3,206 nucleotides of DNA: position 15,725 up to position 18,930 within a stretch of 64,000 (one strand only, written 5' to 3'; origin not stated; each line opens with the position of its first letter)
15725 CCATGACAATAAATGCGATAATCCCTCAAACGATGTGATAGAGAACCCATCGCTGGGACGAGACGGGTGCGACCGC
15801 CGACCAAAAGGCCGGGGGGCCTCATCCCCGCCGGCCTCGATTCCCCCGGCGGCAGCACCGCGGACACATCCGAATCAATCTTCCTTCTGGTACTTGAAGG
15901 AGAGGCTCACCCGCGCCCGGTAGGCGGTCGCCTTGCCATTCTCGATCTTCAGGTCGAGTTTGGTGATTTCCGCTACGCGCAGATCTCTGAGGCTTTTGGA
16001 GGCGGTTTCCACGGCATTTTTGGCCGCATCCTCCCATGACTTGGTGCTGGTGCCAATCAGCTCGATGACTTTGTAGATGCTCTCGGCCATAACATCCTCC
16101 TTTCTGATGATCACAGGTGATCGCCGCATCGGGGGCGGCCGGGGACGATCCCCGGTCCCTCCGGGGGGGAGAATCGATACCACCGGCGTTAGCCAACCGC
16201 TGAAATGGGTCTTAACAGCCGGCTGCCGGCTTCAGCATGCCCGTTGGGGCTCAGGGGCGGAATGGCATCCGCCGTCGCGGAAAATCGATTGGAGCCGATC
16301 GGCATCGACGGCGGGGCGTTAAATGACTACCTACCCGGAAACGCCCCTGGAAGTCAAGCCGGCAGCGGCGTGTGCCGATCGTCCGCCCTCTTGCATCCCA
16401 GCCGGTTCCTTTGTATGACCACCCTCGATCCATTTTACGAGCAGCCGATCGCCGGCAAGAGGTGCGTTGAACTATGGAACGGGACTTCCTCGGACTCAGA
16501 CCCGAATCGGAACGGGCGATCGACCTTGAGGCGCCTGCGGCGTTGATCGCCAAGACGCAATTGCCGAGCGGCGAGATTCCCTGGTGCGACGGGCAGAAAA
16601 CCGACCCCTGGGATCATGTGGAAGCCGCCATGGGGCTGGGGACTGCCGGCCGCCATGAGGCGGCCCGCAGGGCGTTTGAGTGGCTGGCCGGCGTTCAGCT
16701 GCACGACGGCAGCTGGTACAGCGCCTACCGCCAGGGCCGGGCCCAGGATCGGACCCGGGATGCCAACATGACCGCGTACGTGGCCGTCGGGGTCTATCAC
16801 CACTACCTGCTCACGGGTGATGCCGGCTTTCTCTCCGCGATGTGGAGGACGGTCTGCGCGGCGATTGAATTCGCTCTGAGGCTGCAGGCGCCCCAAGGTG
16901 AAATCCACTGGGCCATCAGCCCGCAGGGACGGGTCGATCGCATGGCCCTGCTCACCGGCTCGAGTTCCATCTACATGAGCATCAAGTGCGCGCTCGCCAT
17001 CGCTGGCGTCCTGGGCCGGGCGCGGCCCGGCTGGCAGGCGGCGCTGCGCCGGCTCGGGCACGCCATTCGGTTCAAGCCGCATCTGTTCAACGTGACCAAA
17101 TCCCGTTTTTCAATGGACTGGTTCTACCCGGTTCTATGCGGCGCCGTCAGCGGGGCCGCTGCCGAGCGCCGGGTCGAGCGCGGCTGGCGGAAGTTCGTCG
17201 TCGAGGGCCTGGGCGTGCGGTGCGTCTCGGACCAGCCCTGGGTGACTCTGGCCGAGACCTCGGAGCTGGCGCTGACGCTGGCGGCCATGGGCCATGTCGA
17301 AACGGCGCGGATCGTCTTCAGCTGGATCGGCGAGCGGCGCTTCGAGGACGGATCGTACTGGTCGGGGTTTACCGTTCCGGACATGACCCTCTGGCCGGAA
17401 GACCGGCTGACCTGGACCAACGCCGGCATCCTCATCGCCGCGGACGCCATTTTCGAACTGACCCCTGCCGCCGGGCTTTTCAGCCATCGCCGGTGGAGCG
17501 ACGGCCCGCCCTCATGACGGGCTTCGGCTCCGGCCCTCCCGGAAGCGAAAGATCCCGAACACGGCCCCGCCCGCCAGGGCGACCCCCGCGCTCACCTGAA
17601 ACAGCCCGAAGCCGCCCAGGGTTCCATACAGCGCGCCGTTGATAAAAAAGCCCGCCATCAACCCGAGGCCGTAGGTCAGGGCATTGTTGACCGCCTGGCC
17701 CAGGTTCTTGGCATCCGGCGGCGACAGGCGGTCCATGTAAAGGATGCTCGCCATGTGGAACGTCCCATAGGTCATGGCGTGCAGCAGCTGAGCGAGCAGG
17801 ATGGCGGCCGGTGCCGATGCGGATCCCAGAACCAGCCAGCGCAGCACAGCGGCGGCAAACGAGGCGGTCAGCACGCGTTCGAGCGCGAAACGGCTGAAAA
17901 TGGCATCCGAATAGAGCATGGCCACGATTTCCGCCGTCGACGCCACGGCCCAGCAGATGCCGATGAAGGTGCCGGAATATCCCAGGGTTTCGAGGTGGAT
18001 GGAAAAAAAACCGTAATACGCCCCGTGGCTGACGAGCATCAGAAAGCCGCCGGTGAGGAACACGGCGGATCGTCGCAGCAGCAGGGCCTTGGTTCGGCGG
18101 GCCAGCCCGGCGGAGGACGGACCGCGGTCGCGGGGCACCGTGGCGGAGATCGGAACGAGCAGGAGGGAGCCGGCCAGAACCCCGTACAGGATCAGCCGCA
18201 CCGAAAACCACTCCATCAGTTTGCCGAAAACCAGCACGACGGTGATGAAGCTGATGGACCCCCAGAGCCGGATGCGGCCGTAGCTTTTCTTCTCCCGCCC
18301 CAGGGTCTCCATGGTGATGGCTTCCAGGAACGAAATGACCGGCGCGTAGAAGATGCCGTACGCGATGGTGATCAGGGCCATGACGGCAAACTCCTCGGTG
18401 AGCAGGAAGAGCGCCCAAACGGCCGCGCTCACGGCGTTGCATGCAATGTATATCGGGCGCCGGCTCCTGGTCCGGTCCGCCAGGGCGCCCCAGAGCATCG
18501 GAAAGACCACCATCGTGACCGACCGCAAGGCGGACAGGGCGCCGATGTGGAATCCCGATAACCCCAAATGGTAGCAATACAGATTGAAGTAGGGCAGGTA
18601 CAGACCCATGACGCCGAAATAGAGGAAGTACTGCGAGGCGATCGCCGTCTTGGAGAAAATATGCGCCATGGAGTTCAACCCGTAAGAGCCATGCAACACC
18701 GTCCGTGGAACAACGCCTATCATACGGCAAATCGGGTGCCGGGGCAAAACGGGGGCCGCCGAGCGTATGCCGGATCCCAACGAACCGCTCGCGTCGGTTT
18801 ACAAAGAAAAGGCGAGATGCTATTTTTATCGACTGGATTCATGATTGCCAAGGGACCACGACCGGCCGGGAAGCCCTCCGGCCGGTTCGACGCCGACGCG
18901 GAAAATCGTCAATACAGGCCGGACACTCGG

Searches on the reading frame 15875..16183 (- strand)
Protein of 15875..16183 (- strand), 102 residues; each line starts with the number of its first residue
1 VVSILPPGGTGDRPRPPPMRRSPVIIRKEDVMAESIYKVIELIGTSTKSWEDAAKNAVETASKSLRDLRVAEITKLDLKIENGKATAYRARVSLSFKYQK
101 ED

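Call 64: search_protein_families(library=pfam, proteins=[window:15875-16183:-], max_evalue=0.00001)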
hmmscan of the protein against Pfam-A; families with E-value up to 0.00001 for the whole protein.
window:15875-16183:- (102 aa): 1 family
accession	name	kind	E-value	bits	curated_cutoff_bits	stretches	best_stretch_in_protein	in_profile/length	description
PF07311.17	Dodecin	-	2.6e-25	88.9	22.5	1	36-98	1-63/64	Dodecin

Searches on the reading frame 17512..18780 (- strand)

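Call 62: search_protein_families(library=pfam, proteins=[window:17512-18780:-], max_evalue=0.00001)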
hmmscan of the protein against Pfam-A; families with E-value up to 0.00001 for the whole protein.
window:17512-18780:- (422 aa): 3 families
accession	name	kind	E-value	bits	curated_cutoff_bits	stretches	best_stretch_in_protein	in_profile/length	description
PF12832.13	MFS_1_like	-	3e-71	240.9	25.2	1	47-395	4-372/373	MFS_1 like family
PF07690.21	MFS_1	-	1.8e-24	86.7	33.4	2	50-367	4-337/347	Major Facilitator Superfamily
PF03825.22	Nuc_H_symport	-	2e-24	86.8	25.9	1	51-399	11-382/400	Nucleoside H+ symporter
